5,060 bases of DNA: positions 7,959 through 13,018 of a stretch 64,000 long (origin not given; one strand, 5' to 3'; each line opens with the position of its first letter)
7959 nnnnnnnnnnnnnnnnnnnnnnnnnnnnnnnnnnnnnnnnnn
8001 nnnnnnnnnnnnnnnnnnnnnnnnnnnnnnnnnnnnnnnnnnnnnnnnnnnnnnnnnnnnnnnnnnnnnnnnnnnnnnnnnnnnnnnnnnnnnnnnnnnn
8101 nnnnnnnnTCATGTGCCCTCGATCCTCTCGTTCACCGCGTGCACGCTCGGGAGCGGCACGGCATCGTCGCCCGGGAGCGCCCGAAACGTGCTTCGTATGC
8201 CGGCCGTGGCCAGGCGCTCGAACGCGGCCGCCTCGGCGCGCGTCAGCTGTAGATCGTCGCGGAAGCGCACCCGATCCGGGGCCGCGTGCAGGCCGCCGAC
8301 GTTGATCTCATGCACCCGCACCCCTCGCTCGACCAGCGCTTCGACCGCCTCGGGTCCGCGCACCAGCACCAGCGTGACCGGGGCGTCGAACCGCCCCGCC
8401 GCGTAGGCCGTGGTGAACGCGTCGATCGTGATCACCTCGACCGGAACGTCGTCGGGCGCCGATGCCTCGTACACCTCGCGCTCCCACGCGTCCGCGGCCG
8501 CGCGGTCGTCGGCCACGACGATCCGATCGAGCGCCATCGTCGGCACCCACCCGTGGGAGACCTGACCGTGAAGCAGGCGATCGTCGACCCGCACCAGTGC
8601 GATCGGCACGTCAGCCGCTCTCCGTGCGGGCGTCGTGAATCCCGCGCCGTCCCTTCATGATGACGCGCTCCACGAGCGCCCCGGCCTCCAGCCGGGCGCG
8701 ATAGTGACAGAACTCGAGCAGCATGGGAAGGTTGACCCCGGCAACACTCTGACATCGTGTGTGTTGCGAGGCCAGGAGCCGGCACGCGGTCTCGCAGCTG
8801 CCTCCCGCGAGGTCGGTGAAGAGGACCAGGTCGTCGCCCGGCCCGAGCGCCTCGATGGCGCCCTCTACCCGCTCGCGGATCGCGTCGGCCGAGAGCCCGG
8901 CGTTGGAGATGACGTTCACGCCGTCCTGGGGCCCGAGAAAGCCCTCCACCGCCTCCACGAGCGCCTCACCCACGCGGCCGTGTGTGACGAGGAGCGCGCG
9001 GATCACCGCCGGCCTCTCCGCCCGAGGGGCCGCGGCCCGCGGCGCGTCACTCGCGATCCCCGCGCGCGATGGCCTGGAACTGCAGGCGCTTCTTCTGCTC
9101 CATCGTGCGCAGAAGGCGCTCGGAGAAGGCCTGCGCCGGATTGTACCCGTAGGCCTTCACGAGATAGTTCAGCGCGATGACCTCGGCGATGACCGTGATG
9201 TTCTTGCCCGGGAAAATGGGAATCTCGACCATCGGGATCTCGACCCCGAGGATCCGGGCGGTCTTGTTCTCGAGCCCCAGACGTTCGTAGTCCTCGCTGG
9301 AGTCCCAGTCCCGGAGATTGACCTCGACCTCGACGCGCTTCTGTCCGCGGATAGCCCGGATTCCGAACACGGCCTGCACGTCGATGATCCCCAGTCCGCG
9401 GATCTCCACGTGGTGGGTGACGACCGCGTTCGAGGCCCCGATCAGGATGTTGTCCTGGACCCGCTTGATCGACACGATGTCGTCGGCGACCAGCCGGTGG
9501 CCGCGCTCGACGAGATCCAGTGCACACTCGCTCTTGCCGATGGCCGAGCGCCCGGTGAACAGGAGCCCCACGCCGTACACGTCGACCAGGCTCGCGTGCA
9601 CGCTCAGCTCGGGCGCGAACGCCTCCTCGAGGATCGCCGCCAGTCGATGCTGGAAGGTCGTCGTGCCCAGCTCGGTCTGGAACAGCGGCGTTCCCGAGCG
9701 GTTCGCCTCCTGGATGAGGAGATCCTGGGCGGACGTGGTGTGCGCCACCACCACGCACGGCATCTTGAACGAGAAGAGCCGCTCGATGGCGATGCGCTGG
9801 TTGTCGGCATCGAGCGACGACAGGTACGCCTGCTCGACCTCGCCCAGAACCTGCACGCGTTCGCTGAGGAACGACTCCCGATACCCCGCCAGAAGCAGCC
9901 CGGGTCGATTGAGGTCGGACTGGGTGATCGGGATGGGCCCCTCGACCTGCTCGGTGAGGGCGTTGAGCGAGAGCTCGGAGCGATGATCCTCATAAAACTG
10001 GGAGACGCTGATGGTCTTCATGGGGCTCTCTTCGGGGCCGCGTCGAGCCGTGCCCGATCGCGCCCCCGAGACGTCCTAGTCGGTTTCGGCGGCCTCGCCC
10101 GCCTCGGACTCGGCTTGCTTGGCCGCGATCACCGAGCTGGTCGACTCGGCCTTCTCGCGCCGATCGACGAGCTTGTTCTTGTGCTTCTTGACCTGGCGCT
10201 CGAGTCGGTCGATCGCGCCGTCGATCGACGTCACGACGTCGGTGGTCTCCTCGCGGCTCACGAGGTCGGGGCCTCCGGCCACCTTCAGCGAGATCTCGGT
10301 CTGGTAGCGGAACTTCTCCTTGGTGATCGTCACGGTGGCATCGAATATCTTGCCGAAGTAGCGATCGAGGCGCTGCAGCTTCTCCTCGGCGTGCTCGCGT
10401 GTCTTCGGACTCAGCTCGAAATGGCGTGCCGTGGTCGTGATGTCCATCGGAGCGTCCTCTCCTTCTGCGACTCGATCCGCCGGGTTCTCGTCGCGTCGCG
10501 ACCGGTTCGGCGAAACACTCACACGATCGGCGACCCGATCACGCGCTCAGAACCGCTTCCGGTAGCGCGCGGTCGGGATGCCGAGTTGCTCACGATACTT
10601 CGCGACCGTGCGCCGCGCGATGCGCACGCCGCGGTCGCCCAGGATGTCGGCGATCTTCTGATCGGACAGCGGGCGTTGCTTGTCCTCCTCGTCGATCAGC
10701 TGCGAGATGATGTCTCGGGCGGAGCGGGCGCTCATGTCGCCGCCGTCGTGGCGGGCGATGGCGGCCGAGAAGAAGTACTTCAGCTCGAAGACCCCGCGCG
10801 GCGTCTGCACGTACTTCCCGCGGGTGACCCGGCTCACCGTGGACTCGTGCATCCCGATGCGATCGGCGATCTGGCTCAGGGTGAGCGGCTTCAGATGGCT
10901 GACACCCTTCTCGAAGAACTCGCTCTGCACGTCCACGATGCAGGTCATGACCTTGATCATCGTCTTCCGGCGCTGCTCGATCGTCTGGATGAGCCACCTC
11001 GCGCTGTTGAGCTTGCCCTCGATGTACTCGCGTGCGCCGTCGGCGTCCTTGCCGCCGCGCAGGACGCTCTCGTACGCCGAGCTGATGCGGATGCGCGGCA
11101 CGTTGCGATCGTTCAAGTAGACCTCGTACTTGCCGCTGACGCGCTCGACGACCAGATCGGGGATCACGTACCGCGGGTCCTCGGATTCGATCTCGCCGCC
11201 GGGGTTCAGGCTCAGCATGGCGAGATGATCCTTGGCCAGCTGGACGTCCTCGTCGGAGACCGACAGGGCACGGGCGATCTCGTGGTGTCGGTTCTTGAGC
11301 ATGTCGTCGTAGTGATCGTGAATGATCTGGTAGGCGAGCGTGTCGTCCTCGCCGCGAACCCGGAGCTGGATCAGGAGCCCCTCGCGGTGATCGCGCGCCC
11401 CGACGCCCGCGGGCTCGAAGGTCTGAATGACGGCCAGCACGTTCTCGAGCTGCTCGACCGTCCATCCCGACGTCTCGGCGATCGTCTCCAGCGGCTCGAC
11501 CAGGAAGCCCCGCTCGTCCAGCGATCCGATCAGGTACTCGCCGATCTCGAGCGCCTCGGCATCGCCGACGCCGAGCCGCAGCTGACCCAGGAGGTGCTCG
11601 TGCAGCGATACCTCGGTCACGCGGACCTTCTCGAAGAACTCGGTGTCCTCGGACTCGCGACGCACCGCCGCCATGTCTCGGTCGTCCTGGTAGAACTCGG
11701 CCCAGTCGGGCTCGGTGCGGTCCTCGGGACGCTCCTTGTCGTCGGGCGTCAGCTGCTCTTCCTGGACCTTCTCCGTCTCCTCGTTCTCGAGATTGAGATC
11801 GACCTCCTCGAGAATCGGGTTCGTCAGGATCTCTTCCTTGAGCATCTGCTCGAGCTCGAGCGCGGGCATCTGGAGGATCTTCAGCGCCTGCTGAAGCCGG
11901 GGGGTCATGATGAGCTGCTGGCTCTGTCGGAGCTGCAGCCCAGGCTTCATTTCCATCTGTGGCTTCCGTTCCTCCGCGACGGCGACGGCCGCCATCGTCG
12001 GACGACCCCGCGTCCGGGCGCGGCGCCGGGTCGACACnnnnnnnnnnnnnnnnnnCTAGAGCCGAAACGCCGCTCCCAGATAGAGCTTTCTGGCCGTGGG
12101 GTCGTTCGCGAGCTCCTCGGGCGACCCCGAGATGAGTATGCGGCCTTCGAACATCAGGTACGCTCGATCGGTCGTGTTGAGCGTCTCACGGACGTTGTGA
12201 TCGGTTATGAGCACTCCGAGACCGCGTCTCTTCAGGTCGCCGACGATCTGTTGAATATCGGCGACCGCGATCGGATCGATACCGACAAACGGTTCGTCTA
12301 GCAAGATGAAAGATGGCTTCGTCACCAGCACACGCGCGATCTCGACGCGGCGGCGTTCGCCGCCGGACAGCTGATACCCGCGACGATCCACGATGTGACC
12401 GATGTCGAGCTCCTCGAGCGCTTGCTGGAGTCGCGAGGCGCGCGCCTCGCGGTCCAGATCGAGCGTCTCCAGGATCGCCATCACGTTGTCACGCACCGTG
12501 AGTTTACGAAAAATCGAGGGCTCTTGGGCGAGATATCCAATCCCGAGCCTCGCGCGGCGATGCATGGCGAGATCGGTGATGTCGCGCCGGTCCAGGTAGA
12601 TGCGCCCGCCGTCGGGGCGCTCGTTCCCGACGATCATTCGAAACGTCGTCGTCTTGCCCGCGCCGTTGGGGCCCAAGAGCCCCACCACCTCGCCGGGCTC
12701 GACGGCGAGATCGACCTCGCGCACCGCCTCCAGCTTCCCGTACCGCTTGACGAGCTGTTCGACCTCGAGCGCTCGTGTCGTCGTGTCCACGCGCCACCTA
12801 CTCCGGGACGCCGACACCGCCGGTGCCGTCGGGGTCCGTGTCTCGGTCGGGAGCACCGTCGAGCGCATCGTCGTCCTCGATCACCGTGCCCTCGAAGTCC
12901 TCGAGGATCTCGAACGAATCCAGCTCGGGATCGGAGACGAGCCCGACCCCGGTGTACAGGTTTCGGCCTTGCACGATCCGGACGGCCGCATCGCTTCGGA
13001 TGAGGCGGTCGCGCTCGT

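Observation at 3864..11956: Transporter-less PTS (EI, HPr, HprK, soluble EIIA/EIIB of the mannose family) attached to rpoN-hpf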

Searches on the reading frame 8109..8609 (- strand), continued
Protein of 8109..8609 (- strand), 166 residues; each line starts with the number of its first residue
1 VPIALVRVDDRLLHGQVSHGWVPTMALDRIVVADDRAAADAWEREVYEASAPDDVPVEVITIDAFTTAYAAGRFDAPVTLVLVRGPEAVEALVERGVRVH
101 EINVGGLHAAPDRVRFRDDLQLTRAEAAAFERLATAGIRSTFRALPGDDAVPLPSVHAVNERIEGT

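Call 64: search_protein_families(library=pfam, proteins=[L058:10317-11345:+, L058:11361-13088:+, L058:13190-13714:+, L058:13715-14437:+, L036:3270-4184:+, L036:4184-5224:+, L036:5413-5856:+, L052:2002-2529:+, L052:2742-3308:+, L052:3356-4009:+], max_evalue=0.0001)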
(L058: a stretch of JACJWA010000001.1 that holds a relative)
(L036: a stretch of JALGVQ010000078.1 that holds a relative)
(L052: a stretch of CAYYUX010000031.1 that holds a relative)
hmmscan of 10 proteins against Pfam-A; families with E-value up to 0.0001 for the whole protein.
L058:10317-11345:+ (342 aa): 1 family
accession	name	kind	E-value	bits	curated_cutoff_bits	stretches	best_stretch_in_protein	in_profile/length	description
PF02470.25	MlaD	-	5.4e-14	52.6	25.1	1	83-154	3-78/81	MlaD protein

L058:11361-13088:+ (575 aa): 3 families
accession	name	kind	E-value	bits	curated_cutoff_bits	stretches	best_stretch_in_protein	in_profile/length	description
PF13382.11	Adenine_deam_C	-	3e-69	232.2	27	1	397-564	1-168/169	Adenine deaminase C-terminal domain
PF01979.26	Amidohydro_1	-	1.3e-28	100.7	25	1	67-347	2-345/345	Amidohydrolase family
PF07969.17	Amidohydro_3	-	1.4e-09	38.5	29.7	0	58-84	1-32/472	Amidohydrolase family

L058:13190-13714:+ (174 aa): 3 families
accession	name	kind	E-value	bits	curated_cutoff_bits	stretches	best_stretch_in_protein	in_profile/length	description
PF00158.32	Sigma54_activat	-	4.8e-41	140.7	20.2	1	60-174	1-114/168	Sigma-54 interaction domain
PF14532.12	Sigma54_activ_2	-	1.6e-10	41.8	25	1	61-173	1-89/138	Sigma-54 interaction domain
PF01078.27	Mg_chelatase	-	7.5e-05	22.7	20.3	0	72-166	12-119/207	Magnesium chelatase, subunit ChlI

L058:13715-14437:+ (240 aa): 3 families
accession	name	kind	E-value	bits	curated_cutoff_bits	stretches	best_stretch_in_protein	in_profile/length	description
PF25601.1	AAA_lid_14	-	4.4e-17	62.1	27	1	58-139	1-81/87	AAA+ ATPase lid domain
PF00158.32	Sigma54_activat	-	4.9e-15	56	20.2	1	1-52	116-167/168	Sigma-54 interaction domain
PF14532.12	Sigma54_activ_2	-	3.8e-06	27.6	25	1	17-57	98-138/138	Sigma-54 interaction domain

L036:3270-4184:+ (304 aa): 1 family
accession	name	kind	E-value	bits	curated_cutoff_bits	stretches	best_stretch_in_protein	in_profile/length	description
PF02470.25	MlaD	-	1e-13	51.7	25.1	1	44-116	4-79/81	MlaD protein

L036:4184-5224:+ (346 aa): 1 family
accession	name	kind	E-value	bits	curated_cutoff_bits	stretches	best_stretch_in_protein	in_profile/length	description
PF01869.26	BcrAD_BadFG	-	2.9e-21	76.6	31.5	1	13-318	4-271/271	BadF/BadG/BcrA/BcrD ATPase family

L036:5413-5856:+ (147 aa): 1 family
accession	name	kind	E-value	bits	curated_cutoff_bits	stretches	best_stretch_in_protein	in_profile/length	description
PF00436.31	SSB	-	4.3e-40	136.4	26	1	6-109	1-104/104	Single-strand binding protein family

L052:2002-2529:+ (175 aa): 2 families
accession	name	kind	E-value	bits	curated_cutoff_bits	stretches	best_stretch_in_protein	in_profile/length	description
PF00702.32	Hydrolase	-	6e-09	37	26.4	1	48-123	107-191/191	haloacid dehalogenase-like hydrolase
PF08282.18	Hydrolase_3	-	2e-05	24.9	20.9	0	83-144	183-244/255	haloacid dehalogenase-like hydrolase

L052:2742-3308:+ (188 aa): 1 family
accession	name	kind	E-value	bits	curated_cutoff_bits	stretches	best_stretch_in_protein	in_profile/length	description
PF06835.18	LptC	-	5.5e-24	85.2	21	1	17-181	5-174/175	Lipopolysaccharide-assembly, LptC-related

L052:3356-4009:+ (217 aa): 1 family
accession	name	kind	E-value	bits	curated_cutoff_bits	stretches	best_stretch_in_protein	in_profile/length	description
PF03968.19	LptD_N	-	4.1e-15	56.4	20.4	1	64-165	1-110/113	LptA/(LptD N-terminal domain) LPS transport protein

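Call 88: find_related_loci(query=A2, collection=metagenome_contigs, flank=8000)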
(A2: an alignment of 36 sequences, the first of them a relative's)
Query A2 (711 aa) in metagenome_contigs; peptide patterns used: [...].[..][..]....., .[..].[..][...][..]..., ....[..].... (x = any residue, [..] = any of these).
600 stretches matched a pattern (row limit reached: there are more); 585 encode a relative of the query (tblastn E <= 1e-3); the best 80 are kept; 80 distinct loci.
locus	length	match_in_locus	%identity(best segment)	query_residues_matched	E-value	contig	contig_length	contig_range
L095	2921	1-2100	37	11-690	3e-141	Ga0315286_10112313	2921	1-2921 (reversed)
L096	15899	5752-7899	33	1-691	7e-132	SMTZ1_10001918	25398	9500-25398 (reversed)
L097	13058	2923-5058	33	1-690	4e-129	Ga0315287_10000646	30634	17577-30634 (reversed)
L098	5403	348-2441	33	2-679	1e-129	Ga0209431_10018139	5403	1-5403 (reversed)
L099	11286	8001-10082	34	1-670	2e-128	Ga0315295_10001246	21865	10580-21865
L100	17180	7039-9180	34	1-675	2e-128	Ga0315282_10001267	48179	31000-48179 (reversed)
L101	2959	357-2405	34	3-675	8e-133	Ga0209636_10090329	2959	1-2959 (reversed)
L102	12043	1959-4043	36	1-680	9e-127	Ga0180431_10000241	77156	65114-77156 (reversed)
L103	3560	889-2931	34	3-675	3e-130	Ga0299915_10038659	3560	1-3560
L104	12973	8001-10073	33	1-675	2e-126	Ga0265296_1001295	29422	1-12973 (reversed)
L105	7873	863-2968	34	1-690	1e-125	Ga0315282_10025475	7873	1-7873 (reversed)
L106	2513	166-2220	34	1-673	1e-132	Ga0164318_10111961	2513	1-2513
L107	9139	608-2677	34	1-692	2e-124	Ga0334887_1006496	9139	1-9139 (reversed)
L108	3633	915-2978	32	3-676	6e-128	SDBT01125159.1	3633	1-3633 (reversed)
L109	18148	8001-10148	32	2-679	7e-124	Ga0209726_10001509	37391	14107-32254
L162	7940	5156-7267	36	1-690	1e-114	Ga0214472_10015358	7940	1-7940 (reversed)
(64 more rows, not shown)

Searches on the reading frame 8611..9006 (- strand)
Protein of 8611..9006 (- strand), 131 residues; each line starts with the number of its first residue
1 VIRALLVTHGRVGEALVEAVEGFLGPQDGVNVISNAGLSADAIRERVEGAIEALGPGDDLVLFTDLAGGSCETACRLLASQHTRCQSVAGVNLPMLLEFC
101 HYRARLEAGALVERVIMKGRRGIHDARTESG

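Call 4: search_protein_families(library=pfam, proteins=[window:8611-9006:-])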
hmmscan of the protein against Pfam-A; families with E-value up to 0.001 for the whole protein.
window:8611-9006:- (131 aa): 1 family
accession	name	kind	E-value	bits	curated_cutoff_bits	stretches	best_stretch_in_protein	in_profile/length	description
PF03610.21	EIIA-man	-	2.8e-17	63.3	21.4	1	5-115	3-115/116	PTS system fructose IIA component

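Call 6: search_protein_families(library=ncbifam, proteins=[window:8611-9006:-])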
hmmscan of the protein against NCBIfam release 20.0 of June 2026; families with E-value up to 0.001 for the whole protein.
window:8611-9006:- (131 aa): 3 families
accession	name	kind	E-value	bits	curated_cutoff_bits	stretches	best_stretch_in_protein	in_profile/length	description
NF040761.1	AgaF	equivalog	2.3e-20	73.3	130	1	1-128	1-129/144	PTS galactosamine/N-acetylgalactosamine transporter subunit IIA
TIGR00824.1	EIIA-man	subfamily_domain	4.7e-14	52.5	98.35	1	1-113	1-114/116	mannose/fructose/sorbose PTS transporter subunit IIA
NF011670.1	PRK15088.1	equivalog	6.1e-13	48.4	400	1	2-128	3-131/323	PTS mannose transporter subunit IIAB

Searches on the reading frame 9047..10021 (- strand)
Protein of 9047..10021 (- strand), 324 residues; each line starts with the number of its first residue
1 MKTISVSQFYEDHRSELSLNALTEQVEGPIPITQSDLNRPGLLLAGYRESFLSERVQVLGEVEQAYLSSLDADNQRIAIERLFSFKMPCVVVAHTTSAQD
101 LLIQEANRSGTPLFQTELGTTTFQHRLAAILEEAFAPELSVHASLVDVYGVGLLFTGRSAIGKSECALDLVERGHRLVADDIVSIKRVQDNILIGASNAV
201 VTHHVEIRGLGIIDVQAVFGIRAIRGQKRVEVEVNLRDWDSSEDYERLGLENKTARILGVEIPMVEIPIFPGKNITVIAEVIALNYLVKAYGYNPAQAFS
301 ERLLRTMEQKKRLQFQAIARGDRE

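Call 4: search_protein_families(library=pfam, proteins=[window:9047-10021:-])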
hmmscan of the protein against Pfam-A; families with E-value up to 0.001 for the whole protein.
window:9047-10021:- (324 aa): 2 families
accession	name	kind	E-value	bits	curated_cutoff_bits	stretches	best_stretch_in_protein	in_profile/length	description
PF07475.17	Hpr_kinase_C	-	2.8e-64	216.2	33.3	1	134-302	2-170/171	HPr Serine kinase C-terminal domain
PF02603.21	Hpr_kinase_N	-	1.1e-30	106.7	24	1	4-131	1-125/125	HPr Serine kinase N terminus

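Call 6: search_protein_families(library=ncbifam, proteins=[window:9047-10021:-])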
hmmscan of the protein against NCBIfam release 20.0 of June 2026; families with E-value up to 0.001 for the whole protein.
window:9047-10021:- (324 aa): 4 families
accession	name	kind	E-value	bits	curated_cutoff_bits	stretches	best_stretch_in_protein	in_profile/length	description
TIGR00679.1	hpr-ser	equivalog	9.4e-103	343.6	240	1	4-305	1-298/300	HPr(Ser) kinase/phosphatase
NF003883.0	PRK05428.2-1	equivalog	1e-34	119.6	252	1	139-307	16-181/189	HPr kinase/phosphorylase-related protein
TIGR04355.1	HprK_rel_B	hypoth_equivalog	0.00021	20.5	200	1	139-190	145-196/351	HprK-related kinase B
TIGR04352.1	HprK_rel_A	equivalog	0.00074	18.7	200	1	132-220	90-177/280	HprK-related kinase A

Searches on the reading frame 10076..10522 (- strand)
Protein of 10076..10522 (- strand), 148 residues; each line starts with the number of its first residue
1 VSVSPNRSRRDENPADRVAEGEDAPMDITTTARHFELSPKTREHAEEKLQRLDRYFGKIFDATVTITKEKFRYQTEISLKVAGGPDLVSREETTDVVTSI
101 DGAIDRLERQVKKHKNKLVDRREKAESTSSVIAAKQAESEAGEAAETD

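Call 4: search_protein_families(library=pfam, proteins=[window:10076-10522:-])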
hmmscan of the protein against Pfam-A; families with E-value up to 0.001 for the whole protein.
window:10076-10522:- (148 aa): 1 family
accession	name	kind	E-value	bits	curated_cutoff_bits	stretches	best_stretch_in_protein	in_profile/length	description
PF02482.25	Ribosomal_S30AE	-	1.2e-23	84.1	23.7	1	28-118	1-87/88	Sigma 54 modulation protein / S30EA ribosomal protein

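Call 6: search_protein_families(library=ncbifam, proteins=[window:10076-10522:-])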
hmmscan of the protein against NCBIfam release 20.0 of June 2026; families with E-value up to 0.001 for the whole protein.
window:10076-10522:- (148 aa): 3 families
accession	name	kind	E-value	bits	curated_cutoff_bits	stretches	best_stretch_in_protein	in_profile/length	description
TIGR00741.1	yfiA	equivalog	1e-20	74.1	40.9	1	26-123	1-100/102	ribosome hibernation-promoting factor, HPF/YfiA family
NF007780.0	PRK10470.1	equivalog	1.2e-14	54.4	125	1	26-119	1-93/95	ribosome hibernation promoting factor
NF007654.0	PRK10324.1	equivalog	8e-10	39.3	158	1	27-138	2-108/113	ribosome-associated translation inhibitor RaiA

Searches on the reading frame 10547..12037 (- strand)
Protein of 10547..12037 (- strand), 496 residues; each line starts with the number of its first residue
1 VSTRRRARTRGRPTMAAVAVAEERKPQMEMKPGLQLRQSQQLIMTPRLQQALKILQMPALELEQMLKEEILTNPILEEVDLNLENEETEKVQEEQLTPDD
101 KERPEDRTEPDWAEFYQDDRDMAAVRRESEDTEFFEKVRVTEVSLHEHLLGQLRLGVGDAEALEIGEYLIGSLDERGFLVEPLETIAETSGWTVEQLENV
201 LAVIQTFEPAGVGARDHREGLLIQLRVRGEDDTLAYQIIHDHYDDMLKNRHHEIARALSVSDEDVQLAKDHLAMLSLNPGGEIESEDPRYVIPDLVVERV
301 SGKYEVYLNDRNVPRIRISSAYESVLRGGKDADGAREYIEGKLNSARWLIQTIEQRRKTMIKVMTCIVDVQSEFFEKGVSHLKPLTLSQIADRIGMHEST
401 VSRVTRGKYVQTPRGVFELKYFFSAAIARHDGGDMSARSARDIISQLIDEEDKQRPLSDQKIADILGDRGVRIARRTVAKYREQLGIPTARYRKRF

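Call 4: search_protein_families(library=pfam, proteins=[window:10547-12037:-])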
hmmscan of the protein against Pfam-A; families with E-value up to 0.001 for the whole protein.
window:10547-12037:- (496 aa): 7 families
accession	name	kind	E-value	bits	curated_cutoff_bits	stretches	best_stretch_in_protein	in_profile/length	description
PF04552.19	Sigma54_DBD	-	1.3e-64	217.2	22.8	1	337-495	2-160/160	Sigma-54, DNA binding domain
PF04963.19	Sigma54_CBD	-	1.8e-52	178.2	22.9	1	135-322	2-185/185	Sigma-54 factor, core binding domain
PF00309.25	Sigma54_AID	-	6e-17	61.6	23.8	1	34-78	2-46/46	Sigma-54 factor, Activator interacting domain (AID)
PF13384.12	HTH_23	-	0.00025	21.2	24.6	0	385-404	18-37/50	Homeodomain-like domain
PF09339.16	HTH_IclR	-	0.00031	20.9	22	0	383-405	17-39/52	IclR helix-turn-helix domain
PF13545.12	HTH_Crp_2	-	0.00078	19.8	27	0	382-404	19-42/70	Crp-like helix-turn-helix domain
PF13560.12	HTH_31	-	0.00087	20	27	0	385-414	15-45/64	Helix-turn-helix domain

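Call 6: search_protein_families(library=ncbifam, proteins=[window:10547-12037:-])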
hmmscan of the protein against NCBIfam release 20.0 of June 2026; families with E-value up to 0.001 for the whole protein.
window:10547-12037:- (496 aa): 7 families
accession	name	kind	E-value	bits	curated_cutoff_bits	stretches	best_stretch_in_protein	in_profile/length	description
TIGR02395.1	rpoN_sigma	equivalog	4.2e-136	454.5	277.35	1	38-494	1-434/434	RNA polymerase factor sigma-54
NF004595.0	PRK05932.1-2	equivalog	2.2e-131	439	513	1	30-495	1-482/484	RNA polymerase factor sigma-54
NF004596.0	PRK05932.1-3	subfamily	4.6e-120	402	499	2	126-495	136-506/515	RNA polymerase factor sigma-54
NF009118.0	PRK12469.1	subfamily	4.4e-119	398.5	396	1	30-495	1-480/483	RNA polymerase factor sigma-54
NF004598.0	PRK05932.1-5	equivalog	2.5e-115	386.1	621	2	86-495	93-503/504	RNA polymerase factor sigma-54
NF004597.0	PRK05932.1-4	equivalog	6.6e-107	357.9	817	1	30-495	1-475/477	RNA polymerase factor sigma-54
NF004602.0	PRK05932.2-4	equivalog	1e-62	212.4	506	1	39-495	10-410/416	RNA polymerase factor sigma-54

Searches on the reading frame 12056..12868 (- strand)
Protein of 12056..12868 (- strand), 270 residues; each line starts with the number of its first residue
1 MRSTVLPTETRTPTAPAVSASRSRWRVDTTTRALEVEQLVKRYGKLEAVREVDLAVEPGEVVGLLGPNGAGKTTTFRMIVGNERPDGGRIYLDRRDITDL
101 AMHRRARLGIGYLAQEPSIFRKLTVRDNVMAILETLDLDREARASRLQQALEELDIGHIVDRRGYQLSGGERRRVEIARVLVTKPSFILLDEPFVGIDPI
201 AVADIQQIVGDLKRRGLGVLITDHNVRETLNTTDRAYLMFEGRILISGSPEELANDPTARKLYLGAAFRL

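Call 4: search_protein_families(library=pfam, proteins=[window:12056-12868:-])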
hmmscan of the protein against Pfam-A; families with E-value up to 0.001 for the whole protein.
window:12056-12868:- (270 aa): 2 families
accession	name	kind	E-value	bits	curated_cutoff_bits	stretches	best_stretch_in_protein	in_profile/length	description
PF00005.33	ABC_tran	-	2.2e-38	132.4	25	1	50-194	2-136/137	ABC transporter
PF13304.12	AAA_21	-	6.4e-06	26.9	27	0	150-225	221-299/304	AAA domain, putative AbiEii toxin, Type IV TA system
